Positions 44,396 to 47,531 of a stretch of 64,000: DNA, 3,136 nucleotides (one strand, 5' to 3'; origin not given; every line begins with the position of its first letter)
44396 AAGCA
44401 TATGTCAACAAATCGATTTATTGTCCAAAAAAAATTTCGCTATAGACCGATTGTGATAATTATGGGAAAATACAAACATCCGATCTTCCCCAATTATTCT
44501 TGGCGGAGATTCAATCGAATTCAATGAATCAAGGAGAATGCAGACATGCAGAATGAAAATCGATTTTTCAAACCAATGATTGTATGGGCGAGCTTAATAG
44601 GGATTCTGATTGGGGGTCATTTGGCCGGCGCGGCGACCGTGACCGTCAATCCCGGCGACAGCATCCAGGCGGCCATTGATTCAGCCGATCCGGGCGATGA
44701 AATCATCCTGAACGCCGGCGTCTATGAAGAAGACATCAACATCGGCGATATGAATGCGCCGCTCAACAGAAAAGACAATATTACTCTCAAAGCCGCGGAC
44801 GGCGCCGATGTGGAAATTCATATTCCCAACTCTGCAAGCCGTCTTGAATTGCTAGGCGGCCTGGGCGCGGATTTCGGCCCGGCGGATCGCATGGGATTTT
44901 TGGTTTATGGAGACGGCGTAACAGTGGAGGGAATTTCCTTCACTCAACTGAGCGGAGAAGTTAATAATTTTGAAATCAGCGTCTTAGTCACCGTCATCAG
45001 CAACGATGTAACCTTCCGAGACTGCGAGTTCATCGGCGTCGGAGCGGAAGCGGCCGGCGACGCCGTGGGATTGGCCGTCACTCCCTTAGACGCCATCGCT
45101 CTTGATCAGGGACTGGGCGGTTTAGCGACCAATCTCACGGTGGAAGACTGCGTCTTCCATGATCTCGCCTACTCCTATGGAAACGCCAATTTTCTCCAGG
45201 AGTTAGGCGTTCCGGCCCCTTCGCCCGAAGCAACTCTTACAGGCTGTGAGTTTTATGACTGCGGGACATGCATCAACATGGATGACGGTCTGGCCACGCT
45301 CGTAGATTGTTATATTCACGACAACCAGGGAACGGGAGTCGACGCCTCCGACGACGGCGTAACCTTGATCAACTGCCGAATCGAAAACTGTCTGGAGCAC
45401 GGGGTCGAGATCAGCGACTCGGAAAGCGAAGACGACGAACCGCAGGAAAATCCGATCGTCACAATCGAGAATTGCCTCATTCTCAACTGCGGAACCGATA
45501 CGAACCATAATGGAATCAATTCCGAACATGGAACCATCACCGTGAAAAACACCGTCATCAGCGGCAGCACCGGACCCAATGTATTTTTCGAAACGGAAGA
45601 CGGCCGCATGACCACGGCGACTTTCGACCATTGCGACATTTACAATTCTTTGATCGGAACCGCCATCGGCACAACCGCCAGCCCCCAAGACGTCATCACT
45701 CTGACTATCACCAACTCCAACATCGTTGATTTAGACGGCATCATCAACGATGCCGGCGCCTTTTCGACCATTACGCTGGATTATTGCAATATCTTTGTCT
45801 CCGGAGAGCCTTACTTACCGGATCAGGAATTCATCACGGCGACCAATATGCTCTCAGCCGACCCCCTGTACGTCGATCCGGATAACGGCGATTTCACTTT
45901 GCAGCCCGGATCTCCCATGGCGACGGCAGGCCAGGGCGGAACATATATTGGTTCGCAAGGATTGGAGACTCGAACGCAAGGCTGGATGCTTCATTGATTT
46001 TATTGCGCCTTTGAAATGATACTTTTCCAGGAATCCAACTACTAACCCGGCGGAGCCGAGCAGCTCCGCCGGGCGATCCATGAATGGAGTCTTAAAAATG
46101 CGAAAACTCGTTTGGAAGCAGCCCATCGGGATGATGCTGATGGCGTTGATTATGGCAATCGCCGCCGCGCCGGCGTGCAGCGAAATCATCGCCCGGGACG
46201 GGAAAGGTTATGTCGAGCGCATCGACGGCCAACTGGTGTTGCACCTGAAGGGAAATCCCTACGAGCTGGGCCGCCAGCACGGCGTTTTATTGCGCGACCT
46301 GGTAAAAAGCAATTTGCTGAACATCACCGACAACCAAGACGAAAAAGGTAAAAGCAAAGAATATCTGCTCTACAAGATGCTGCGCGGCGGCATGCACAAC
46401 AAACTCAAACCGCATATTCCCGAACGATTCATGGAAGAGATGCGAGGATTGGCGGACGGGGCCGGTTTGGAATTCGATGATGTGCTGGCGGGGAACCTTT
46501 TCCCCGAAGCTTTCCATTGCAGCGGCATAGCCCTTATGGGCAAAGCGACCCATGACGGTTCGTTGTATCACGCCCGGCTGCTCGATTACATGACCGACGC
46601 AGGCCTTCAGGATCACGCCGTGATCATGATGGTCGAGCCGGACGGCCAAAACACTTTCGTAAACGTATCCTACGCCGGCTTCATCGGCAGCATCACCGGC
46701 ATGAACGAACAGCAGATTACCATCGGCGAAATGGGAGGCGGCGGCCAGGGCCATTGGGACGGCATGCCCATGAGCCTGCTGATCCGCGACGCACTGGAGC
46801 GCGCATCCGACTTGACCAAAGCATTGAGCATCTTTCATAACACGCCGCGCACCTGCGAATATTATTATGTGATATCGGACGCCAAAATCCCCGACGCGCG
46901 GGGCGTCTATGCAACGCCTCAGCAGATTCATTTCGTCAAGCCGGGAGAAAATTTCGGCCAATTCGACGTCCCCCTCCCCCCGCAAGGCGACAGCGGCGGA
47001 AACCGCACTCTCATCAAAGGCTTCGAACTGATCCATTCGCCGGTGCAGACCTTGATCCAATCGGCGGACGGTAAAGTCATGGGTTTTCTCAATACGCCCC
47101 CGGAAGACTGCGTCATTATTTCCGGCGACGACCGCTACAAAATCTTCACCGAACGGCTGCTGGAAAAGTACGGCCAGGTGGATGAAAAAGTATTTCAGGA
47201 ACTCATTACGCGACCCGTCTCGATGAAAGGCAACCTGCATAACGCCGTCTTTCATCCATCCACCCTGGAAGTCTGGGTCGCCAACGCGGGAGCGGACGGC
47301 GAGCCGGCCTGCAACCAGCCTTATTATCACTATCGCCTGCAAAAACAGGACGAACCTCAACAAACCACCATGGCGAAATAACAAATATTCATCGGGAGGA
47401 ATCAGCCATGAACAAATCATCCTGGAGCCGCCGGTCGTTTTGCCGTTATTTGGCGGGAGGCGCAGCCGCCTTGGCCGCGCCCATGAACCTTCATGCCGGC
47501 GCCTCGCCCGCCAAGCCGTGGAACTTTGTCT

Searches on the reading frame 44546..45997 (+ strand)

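Call 9: search_protein_families(library=pfam, proteins=[window:44546-45997:+], max_evalue=0.001)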
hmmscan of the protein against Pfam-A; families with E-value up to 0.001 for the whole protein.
window:44546-45997:+ (483 aa): 2 families
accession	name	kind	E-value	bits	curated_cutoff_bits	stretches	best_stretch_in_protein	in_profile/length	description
PF13229.12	Beta_helix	-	2.4e-19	69.9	25.9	2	222-341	33-137/158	Right handed beta helix region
PF17161.10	DUF5123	-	1.1e-08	36.6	35.1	1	359-460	2-106/113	Domain of unknown function (DUF5123)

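Call 67: search_protein_families(library=padloc, proteins=[window:44546-45997:+], max_evalue=0.001)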
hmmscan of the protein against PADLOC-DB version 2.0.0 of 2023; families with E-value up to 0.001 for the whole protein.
window:44546-45997:+ (483 aa): 0 families

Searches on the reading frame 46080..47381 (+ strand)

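Call 9: search_protein_families(library=pfam, proteins=[window:46080-47381:+], max_evalue=0.001)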
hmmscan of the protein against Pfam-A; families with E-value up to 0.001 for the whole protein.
window:46080-47381:+ (433 aa): 1 family
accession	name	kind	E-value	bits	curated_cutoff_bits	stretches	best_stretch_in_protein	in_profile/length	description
PF03417.21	AAT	-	3.9e-05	23.9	23.2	1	178-269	20-111/225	Acyl-coenzyme A:6-aminopenicillanic acid acyl-transferase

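Call 67: search_protein_families(library=padloc, proteins=[window:46080-47381:+], max_evalue=0.001)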
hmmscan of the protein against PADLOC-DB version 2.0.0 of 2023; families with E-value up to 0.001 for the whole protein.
window:46080-47381:+ (433 aa): 0 families
